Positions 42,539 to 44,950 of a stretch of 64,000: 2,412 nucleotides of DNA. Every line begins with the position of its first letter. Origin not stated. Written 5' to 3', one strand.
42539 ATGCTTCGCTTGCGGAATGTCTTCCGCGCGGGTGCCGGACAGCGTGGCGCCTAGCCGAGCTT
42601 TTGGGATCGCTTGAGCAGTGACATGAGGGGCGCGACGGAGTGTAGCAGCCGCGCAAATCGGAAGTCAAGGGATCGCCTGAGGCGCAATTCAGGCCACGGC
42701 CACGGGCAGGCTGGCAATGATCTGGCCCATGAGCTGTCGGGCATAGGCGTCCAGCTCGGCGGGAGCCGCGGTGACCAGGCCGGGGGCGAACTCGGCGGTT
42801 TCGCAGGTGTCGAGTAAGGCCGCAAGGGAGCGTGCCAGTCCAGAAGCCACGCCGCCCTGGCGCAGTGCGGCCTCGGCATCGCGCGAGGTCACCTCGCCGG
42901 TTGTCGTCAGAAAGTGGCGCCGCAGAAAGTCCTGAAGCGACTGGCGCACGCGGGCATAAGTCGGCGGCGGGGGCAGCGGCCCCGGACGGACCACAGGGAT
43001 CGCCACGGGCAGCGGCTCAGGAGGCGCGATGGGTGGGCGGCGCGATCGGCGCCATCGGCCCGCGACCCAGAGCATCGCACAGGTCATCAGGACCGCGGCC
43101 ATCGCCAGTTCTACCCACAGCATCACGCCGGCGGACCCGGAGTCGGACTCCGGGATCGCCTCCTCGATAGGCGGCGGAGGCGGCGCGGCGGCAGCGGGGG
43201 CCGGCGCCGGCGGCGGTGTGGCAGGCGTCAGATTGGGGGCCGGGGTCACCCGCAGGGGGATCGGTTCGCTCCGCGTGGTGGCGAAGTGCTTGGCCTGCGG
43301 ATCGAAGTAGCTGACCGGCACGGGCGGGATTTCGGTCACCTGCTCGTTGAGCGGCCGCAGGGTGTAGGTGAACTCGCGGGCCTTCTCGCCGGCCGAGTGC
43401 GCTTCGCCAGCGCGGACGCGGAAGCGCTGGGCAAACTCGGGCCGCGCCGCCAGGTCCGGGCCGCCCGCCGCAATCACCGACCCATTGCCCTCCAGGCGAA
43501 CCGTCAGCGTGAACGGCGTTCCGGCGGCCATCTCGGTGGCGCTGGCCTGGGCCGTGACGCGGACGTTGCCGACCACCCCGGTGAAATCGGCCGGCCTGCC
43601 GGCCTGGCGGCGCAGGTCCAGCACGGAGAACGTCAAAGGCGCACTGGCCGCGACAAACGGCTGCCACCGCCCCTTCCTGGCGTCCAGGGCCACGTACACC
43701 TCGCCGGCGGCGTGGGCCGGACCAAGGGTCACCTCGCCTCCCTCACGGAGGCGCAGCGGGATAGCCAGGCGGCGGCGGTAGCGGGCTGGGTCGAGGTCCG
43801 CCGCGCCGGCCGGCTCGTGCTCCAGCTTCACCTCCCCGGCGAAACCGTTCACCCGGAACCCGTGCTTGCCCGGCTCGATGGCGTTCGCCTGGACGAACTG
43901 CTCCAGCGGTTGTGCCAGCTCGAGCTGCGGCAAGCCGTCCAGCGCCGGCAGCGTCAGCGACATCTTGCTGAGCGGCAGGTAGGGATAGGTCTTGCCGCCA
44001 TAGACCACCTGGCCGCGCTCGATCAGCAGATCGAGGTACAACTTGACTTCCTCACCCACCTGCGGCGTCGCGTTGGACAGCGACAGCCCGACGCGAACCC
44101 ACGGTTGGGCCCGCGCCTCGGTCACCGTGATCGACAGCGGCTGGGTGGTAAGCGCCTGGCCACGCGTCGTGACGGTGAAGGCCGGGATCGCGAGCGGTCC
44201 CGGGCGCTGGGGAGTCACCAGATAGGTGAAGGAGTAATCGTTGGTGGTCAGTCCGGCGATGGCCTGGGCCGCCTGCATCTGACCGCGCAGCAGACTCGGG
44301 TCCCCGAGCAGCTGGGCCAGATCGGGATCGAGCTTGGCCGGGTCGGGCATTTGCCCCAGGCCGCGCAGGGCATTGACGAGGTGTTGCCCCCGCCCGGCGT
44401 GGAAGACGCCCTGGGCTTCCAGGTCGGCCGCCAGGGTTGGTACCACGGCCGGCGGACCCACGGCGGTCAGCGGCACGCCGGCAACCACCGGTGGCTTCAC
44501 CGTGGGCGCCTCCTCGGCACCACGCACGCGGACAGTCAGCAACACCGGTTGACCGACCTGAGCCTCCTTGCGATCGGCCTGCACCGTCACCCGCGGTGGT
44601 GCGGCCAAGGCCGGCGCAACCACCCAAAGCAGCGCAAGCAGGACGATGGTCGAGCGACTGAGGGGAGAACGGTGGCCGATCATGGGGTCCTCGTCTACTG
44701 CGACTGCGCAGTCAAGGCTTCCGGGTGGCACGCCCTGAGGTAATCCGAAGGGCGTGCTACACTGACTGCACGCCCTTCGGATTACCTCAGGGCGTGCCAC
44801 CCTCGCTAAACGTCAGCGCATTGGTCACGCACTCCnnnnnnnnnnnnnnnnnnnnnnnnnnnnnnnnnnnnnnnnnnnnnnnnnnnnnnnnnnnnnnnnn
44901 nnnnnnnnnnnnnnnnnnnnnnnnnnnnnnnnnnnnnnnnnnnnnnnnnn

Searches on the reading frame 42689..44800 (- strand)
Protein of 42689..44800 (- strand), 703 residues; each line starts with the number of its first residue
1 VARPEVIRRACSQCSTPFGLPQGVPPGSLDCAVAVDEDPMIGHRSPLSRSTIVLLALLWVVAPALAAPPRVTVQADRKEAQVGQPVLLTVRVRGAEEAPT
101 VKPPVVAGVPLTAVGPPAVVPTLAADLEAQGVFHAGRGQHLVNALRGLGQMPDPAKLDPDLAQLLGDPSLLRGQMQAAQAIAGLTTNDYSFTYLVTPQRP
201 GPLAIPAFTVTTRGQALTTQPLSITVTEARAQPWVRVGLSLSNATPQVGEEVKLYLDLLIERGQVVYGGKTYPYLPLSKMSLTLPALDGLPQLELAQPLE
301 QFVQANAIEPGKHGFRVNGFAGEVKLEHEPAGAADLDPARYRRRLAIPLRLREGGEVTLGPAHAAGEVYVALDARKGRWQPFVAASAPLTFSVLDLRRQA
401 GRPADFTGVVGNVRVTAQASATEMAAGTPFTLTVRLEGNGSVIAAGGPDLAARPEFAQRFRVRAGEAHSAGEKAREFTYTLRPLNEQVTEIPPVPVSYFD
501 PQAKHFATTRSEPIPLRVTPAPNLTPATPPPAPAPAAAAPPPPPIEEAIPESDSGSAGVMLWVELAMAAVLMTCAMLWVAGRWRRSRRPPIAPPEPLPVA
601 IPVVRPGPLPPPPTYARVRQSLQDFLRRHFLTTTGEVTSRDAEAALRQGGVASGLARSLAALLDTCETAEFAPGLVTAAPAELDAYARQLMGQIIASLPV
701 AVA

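Call 49: search_protein_families(library=pfam, proteins=[window:42689-44800:-], max_evalue=0.001)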
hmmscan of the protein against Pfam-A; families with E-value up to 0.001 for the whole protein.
window:42689-44800:- (703 aa): 1 family
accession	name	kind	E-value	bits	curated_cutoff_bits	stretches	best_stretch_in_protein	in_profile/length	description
PF13584.12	BatD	-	3.5e-19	69.7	24.1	2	173-226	39-92/92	BatD DUF11 like domain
